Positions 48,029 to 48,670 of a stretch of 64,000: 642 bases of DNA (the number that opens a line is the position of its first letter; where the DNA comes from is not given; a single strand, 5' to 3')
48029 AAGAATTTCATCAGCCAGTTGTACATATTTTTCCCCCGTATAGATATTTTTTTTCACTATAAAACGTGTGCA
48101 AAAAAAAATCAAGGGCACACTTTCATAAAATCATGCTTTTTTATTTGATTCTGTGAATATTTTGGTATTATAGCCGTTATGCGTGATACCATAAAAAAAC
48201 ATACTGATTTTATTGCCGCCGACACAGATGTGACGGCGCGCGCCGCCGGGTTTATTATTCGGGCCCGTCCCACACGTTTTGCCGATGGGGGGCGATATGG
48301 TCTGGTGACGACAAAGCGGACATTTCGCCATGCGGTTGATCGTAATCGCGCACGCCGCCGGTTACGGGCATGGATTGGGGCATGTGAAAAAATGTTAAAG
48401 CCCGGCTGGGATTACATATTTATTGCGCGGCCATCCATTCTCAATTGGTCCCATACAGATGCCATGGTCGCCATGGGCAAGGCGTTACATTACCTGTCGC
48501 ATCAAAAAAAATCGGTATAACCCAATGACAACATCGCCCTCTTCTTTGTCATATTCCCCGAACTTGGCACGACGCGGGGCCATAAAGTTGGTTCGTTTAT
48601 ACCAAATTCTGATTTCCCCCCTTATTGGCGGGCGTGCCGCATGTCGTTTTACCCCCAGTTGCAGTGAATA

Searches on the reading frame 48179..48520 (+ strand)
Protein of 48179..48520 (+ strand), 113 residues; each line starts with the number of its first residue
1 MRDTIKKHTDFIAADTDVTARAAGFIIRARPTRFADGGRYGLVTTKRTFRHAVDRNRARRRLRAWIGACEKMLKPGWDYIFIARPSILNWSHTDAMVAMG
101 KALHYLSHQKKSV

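Call 88: search_protein_families(library=pfam, proteins=[window:48179-48520:+], max_evalue=0.01)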
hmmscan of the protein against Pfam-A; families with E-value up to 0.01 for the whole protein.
window:48179-48520:+ (113 aa): 1 family
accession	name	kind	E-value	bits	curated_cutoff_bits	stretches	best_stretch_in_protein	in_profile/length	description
PF00825.24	Ribonuclease_P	-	2.3e-15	57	22.3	1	5-104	7-106/109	Ribonuclease P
